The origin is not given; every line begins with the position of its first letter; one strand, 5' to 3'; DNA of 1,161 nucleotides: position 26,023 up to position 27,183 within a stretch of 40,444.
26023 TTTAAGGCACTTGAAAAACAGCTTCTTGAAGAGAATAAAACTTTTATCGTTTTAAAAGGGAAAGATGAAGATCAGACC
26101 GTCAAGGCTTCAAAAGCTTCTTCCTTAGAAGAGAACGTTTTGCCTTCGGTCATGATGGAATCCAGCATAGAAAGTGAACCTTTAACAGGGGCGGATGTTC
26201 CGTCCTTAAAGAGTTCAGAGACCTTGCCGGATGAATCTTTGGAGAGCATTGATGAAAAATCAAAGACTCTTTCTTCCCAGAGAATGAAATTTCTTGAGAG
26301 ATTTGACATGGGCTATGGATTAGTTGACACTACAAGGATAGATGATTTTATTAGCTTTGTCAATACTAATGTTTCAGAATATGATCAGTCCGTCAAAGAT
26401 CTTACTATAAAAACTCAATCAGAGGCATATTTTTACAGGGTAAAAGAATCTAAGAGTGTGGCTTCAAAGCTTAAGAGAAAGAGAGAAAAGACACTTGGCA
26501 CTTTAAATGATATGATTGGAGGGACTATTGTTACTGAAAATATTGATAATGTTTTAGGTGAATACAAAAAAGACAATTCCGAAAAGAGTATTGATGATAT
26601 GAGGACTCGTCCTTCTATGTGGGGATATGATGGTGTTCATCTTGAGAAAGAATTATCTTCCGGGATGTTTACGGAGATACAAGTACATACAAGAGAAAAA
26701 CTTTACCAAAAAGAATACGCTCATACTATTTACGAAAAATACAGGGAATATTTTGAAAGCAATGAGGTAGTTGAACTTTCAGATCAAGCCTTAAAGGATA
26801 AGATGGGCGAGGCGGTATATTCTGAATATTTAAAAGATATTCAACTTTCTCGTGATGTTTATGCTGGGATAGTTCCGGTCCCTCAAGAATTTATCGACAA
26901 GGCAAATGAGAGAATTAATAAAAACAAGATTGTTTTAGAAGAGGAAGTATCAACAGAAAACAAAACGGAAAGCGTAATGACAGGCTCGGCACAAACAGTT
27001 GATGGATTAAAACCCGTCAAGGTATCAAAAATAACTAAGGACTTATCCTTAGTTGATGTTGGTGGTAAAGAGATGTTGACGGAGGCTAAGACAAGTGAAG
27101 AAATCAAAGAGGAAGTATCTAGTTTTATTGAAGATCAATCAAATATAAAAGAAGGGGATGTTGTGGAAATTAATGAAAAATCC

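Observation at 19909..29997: A single 3,362-aa polyvalent protein takes up one quarter of the genome at the distal end of the virion module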

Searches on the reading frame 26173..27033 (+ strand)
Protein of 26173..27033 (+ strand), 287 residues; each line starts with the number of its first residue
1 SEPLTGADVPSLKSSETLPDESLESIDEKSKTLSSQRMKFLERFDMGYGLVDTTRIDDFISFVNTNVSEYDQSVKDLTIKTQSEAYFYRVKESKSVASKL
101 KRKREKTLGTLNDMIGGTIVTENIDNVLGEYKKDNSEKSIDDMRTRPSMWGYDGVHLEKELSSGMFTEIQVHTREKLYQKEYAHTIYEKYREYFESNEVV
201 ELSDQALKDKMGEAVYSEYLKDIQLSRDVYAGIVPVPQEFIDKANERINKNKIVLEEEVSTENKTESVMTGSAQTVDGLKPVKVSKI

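Call 20: search_solved_structures(query=window:26173-27033:+, max_evalue=10, show_alignments=3)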
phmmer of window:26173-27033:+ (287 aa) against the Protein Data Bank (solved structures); distinct sequences matched with E-value up to 10: 0.

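Call 21: find_homologous_proteins(query=window:26173-27033:+, max_evalue=0.001)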
Query window:26173-27033:+: 816 candidates shared short words with the query, none scored E <= 0.001.

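Call 33: search_protein_representatives(protein=window:26173-27033:+)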
Query: 287 residues. Proteins with E-value up to 0.001 (for the whole library): 92; up to 1e-10: 22; up to 1e-30: 7. The best 92 are listed.
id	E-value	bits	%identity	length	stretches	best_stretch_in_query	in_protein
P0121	5.5e-85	301.7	51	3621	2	2-268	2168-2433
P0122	5.5e-38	147.7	39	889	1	10-252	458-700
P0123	3.4e-34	135.3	35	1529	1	10-242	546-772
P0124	8.1e-33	130.7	35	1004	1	21-259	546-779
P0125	1.2e-32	130.2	37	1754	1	30-259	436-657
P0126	1.2e-32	130.1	35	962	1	61-249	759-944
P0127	7.7e-31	124.3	39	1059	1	70-258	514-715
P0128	5.6e-30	121.4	35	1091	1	31-248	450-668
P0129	1.4e-29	120.1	34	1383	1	29-250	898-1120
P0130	1.5e-29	120.0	39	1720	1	32-254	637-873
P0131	9.6e-29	117.4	35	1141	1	27-262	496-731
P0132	5.7e-28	114.9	39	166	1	104-258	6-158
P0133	1.7e-27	113.3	35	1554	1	11-249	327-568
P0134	6.8e-27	111.3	35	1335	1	1-270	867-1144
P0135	3.0e-26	109.2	35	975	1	56-255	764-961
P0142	7.0e-11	58.9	36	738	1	88-223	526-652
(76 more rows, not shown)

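Call 44: search_protein_families(library=pfam, proteins=[P0122, P0124, P0131, P0134, P0142, P0121], max_evalue=0.01)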
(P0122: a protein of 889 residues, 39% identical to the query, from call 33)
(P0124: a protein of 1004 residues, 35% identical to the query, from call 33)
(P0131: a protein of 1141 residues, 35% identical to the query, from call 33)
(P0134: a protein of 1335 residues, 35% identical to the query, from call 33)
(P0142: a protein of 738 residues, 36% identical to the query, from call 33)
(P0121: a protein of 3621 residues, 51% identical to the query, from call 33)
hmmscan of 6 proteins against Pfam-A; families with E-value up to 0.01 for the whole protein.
P0122 (889 aa): 1 family
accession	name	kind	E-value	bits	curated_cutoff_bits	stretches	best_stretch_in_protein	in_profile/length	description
PF04607.23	RelA_SpoT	-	3.4e-07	31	27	1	534-627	1-96/113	Region found in RelA / SpoT proteins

P0124 (1004 aa): 1 family
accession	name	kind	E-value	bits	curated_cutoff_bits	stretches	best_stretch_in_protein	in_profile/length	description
PF13145.12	Rotamase_2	-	0.0043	18.3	27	1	375-450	19-91/121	PPIC-type PPIASE domain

P0131 (1141 aa): 1 family
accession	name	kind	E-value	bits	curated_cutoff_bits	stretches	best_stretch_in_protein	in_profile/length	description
PF04607.23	RelA_SpoT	-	4.4e-12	46.7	27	1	555-652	2-99/113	Region found in RelA / SpoT proteins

P0134 (1335 aa): 1 family
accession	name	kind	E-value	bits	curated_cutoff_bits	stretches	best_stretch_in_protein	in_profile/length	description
PF04607.23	RelA_SpoT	-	3.4e-08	34.2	27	1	954-1064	2-109/113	Region found in RelA / SpoT proteins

P0142 (738 aa): 1 family
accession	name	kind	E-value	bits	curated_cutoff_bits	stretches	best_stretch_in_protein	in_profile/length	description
PF04607.23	RelA_SpoT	-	2.7e-09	37.7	27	1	527-629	2-108/113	Region found in RelA / SpoT proteins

P0121 (3621 aa): 7 families
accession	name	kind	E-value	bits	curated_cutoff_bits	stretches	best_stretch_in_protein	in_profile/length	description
PF18857.6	LPD38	-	2.1e-37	129.5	27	1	3309-3499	2-189/189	Large polyvalent protein associated domain 38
PF07669.17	Eco57I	-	1.5e-13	51.6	25.3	1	941-1030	46-145/171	Eco57I restriction-modification methylase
PF00271.37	Helicase_C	-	1.7e-11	44.7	23.5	1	1848-1924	34-110/110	Helicase conserved C-terminal domain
PF18760.7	ART-PolyVal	-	1.9e-10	42.1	31.2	1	2452-2614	9-132/140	ADP-Ribosyltransferase in polyvalent proteins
PF00176.29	SNF2-rel_dom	-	2.3e-08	33.9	24.9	1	1424-1598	19-145/290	SNF2-related domain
PF04851.21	ResIII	-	0.0023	18.3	22.5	1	1430-1592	31-139/164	Type III restriction enzyme, res subunit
PF13151.12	DUF3990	-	0.0088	16.2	32.2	0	2480-2531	22-78/152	Protein of unknown function (DUF3990)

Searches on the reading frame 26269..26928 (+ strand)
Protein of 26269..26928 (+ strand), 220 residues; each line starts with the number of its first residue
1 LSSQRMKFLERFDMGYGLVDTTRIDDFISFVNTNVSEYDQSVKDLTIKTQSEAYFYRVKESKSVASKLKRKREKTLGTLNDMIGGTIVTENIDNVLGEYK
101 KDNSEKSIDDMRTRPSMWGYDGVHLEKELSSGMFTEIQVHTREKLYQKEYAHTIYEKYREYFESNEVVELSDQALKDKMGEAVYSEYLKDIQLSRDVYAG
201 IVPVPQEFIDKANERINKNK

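Call 36: search_solved_structures(query=A1, max_evalue=1, show_alignments=2)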
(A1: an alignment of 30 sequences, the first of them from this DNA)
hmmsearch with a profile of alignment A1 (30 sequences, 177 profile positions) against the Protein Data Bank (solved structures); distinct sequences matched with E-value up to 1: 31.
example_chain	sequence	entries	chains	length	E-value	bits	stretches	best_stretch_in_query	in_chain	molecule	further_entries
6ox6_A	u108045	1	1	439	1.3e-16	64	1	5-131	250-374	Tas1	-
6fgk_A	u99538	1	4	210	1.9e-13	53.7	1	31-152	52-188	GTP pyrophosphokinase YwaC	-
3l9d_A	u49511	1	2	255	2.6e-11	46.8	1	5-170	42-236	Putative GTP pyrophosphokinase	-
8vx3_A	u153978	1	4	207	9.4e-11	45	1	7-151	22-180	SaSAS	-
2be3_A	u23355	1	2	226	6.9e-10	42.1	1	28-168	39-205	GTP pyrophosphokinase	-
5iqr_8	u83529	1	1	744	1.7e-09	40.9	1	26-131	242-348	GTP pyrophosphokinase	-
5kps_A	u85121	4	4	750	1.7e-09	40.9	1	26-131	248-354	GTP pyrophosphokinase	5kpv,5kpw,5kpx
5ded_D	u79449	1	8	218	1.8e-09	40.8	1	33-169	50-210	GTP pyrophosphokinase YjbM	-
5dec_A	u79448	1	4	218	1.8e-09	40.8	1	33-169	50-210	GTP pyrophosphokinase YjbM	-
5f2v_V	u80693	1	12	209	1.9e-09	40.7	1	33-169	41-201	GTP pyrophosphokinase YjbM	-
5l3p_z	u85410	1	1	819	2e-09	40.6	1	26-131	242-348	GTP pyrophosphokinase,GTP pyrophosphokinase,GTP pyrophosphokinase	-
7oiw_A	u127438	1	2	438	2.5e-09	40.3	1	30-164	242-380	GTP pyrophosphokinase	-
1vj7_A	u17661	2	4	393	3.5e-09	39.8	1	31-146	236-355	Bifunctional RELA/SPOT | Bifunctional (p)ppGpp synthase/hydrolase RelA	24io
9s6k_B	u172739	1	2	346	5.2e-09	39.3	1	30-127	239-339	GTP pyrophosphokinase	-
8acu_A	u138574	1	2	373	2.1e-08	37.3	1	26-157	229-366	GTP pyrophosphokinase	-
7ztb_A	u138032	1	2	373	0.00011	25.2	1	15-109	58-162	RelA/SpoT family protein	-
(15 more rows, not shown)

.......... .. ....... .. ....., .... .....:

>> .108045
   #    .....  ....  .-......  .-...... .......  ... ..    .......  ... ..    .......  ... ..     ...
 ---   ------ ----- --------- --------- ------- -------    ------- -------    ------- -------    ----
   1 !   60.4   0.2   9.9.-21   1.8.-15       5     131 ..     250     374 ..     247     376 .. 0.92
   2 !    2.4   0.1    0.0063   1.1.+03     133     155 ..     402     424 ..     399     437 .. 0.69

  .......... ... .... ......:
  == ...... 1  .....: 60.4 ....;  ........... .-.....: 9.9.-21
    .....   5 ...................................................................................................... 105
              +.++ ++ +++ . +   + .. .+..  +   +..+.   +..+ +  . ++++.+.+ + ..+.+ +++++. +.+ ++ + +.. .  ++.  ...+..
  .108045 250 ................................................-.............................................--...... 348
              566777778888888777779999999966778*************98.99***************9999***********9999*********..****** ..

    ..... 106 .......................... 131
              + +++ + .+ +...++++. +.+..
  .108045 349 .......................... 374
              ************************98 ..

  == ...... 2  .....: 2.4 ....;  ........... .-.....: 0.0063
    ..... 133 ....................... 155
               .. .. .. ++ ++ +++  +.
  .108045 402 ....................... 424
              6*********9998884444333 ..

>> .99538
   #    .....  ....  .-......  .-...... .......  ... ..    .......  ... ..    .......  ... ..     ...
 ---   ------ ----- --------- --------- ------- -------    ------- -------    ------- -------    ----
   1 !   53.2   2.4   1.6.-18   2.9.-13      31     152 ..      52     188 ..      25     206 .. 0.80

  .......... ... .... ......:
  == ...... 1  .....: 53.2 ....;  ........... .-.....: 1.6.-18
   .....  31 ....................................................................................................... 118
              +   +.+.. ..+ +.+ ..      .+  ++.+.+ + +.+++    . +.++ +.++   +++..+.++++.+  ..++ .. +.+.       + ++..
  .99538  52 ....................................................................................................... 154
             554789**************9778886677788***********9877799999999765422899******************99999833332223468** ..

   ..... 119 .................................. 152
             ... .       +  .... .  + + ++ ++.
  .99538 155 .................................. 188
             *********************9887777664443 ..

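Call 37: search_protein_families(library=pfam, alignment_id=A1, max_evalue=0.01)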
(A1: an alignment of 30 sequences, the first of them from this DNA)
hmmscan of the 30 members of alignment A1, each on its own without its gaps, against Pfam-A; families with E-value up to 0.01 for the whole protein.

A. member 1, seq(220 aa): 1 family
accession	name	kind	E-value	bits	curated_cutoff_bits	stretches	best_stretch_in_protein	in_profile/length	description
PF04607.23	RelA_SpoT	-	2.9e-07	31.2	27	1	57-157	2-109/113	Region found in RelA / SpoT proteins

B. families by the number of members that match (of 30 scanned): 5 families
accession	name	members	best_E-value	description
PF04607.23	RelA_SpoT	30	8.8e-14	Region found in RelA / SpoT proteins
PF10562.14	CaM_bdg_C0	1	0.0023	Calmodulin-binding domain C0 of NMDA receptor NR1 subunit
PF10372.14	CdaS_N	1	0.0048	Diadenylate cyclase CdaS, N-terminal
PF19071.5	DUF5767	1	0.0059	Family of unknown function (DUF5767)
PF23833.1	DUF7203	1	0.0087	Family of unknown function (DUF7203)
